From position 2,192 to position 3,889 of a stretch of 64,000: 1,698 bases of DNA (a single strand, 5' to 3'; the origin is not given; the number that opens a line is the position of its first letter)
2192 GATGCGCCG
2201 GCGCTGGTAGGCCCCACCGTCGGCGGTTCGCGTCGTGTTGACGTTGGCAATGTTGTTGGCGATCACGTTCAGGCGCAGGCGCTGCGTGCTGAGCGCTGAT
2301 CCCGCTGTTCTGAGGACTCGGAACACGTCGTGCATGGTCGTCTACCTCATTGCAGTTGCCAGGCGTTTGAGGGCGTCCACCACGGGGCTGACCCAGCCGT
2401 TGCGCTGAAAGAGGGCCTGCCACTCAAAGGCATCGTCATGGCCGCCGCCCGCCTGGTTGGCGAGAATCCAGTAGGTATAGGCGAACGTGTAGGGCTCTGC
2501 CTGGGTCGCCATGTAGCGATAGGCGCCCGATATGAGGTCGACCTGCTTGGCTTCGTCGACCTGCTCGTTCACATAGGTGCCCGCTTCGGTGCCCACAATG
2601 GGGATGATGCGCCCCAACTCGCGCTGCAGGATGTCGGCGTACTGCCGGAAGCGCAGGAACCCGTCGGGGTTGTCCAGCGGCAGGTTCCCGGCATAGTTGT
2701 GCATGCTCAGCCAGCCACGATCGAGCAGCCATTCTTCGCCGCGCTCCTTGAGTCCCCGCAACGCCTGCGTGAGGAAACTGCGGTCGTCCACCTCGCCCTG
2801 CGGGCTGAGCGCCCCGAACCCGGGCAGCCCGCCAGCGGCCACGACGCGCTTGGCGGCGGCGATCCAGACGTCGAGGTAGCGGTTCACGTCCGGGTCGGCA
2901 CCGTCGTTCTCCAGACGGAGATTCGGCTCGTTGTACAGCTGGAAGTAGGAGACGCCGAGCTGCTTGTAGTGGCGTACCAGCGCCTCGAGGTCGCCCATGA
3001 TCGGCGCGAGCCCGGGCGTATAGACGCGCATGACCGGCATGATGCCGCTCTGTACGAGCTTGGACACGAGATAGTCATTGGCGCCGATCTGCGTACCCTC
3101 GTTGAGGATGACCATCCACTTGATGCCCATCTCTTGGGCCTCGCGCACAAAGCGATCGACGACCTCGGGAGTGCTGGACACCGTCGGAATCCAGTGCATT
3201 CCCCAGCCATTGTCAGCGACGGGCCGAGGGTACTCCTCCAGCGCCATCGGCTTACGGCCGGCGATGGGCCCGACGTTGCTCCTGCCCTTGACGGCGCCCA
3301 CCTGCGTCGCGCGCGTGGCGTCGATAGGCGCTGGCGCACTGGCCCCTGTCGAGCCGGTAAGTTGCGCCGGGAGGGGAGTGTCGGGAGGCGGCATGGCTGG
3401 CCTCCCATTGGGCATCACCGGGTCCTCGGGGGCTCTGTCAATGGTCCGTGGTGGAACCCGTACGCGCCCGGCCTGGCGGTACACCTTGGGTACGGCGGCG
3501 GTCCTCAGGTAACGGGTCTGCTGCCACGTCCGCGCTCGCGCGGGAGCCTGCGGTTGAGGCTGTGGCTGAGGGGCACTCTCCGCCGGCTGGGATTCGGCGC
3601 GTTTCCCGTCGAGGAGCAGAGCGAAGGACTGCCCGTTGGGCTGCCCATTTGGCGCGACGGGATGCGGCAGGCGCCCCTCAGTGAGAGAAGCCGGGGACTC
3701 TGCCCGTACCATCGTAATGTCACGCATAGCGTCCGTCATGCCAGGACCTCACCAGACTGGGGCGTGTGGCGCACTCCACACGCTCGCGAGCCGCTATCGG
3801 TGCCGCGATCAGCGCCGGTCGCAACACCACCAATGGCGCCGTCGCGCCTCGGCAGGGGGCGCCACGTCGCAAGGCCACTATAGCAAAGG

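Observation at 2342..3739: Clan GH-A glycoside hydrolase with a long disordered N-terminus occupies the flgB slot at the head of the flgC-fliE-fliF operon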

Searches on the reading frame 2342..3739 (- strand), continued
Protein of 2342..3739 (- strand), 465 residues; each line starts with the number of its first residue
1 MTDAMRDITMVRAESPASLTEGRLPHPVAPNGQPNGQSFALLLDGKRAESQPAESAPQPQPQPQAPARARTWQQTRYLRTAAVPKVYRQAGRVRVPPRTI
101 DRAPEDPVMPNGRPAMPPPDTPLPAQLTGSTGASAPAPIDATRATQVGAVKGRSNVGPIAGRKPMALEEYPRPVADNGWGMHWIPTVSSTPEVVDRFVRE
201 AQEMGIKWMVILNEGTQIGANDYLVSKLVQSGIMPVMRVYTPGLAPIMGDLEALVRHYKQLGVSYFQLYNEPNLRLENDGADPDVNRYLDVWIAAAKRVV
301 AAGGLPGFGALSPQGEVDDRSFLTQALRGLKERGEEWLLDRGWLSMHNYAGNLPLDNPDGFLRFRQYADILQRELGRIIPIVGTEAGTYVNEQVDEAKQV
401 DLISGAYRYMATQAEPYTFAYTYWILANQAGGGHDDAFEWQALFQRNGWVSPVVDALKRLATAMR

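Call 69: fold_search(model_id=the predicted structure, library=viral)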
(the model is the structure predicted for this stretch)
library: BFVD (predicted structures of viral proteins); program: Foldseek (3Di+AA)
matches with E <= 10: 92; with E <= 0.001: 6
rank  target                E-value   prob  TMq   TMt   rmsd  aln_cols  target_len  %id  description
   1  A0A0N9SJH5            1.4e-09  1.00  0.47  0.27  13.1       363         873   13  Glycoside hydrolase family 5 domain-containing protein [Pseudomonas phage POR1]
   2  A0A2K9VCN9            2.3e-08  1.00  0.43  0.36   6.6       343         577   13  Glycosyl hydrolase [Lactobacillus phage Bacchae]
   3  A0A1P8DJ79            5.8e-08  1.00  0.45  0.51   5.3       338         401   15  (no name in the UniProt tables at hand)
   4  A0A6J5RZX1            1.7e-07  1.00  0.42  0.71   4.7       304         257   13  Uncharacterized protein [uncultured Caudovirales phage]
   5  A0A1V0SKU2            3.8e-04  1.00  0.31  0.46   8.9       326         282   10  HMGL-like protein [Klosneuvirus KNV1]
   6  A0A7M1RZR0            8.0e-04  0.99  0.31  0.20   8.1       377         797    8  beta-N-acetylhexosaminidase [uncultured phage cr271_1]
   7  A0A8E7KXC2            1.6e-03  0.97  0.29  0.23   8.6       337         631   14  (no name in the UniProt tables at hand)
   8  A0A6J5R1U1            3.9e-03  0.92  0.28  0.25   9.8       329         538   13  Uncharacterized protein [uncultured Caudovirales phage]
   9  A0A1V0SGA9            9.8e-03  0.33  0.14  0.08  26.3       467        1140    8  Glycosyltransferase [Hokovirus HKV1]
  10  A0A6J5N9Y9            2.4e-02  0.35  0.11  0.20  17.7       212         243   11  Uncharacterized protein [uncultured Caudovirales phage]
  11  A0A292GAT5            3.4e-02  0.57  0.20  0.25  14.4       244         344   11  (no name in the UniProt tables at hand)
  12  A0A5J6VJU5            4.6e-02  0.87  0.21  0.27   8.3       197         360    9  Enolase C-terminal domain-like protein [Megaviridae environmental sample]
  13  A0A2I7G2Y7            4.6e-02  0.33  0.11  0.13  33.4       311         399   10  Putative gp81-like protein [Esparto virus]
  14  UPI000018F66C         6.1e-02  0.35  0.18  0.26   9.6       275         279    9  (no name look-up for this kind of identifier)
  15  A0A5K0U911            8.1e-02  0.44  0.27  0.32   8.2       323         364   11  Uncharacterized protein [Yasminevirus sp. GU-2018]
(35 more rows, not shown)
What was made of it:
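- Phage GH5-like proteins are the top hits in BFVD (call 69).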

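Call 72: search_protein_families(library=phrogs, proteins=[window:2342-3739:-, P0156, P0198, P0176], max_evalue=0.01)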
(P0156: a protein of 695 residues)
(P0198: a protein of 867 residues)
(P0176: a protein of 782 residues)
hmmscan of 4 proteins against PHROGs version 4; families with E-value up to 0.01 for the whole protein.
window:2342-3739:- (465 aa): 0 families

P0156 (695 aa): 11 families
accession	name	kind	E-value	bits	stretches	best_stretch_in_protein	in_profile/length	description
phrog_1493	-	lysis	7.8e-22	79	1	432-592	21-176/394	endolysin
phrog_822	-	lysis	8.1e-16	59.4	1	440-583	21-161/215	amidase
phrog_670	-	lysis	2.5e-12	47.5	1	435-592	105-259/596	endolysin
phrog_35436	-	lysis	4.7e-12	46.7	1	446-571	22-140/266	amidase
phrog_1794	-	lysis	3.5e-10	40.8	1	441-592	54-204/336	amidase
phrog_9611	-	lysis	5e-08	33.8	1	441-577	21-160/246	endolysin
phrog_833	-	lysis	6.4e-08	33.6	1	440-592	27-182/294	endolysin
phrog_3088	-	lysis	6.7e-07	30.3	1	446-576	27-150/248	amidase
phrog_19265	-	unknown function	5.8e-05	23.9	1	441-566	22-142/293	-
phrog_880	-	lysis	0.0002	21.9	1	433-629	179-379/435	endolysin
phrog_7698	-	lysis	0.002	18.9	1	450-569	16-142/316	endolysin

P0198 (867 aa): 6 families
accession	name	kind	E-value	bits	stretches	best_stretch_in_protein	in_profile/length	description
phrog_19265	-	unknown function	4.5e-09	37.4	1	693-822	11-122/293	-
phrog_1794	-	lysis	1.9e-08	35.1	1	692-822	41-164/336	amidase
phrog_1493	-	lysis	4.3e-08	33.7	1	705-821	33-136/394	endolysin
phrog_822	-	lysis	1.1e-06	29.6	1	735-819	60-128/215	amidase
phrog_14048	-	lysis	2.4e-05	25.2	1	694-756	15-81/305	endolysin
phrog_2998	-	lysis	8e-05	23.3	1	361-419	414-473/485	endolysin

P0176 (782 aa): 2 families
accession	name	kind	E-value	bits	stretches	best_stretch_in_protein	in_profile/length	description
phrog_77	-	DNA, RNA and nucleotide metabolism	8.7e-07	28.8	1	403-775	498-776/967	SbcC-like subunit of palindrome specific endonuclease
phrog_3590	-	unknown function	0.0024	18.3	1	463-706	204-403/481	-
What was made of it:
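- Tried and rejected: The X domain matches no PHROG (call 72).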

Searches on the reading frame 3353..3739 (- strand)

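Call 30: search_protein_families(library=pfam, proteins=[window:3353-3739:-], max_evalue=10)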
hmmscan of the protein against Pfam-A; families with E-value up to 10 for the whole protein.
seq(129 aa): 1 family
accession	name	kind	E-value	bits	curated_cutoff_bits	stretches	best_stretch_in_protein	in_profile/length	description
PF18944.7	DUF5691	-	0.02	14.8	27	1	56-118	13-73/491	Family of unknown function (DUF5691)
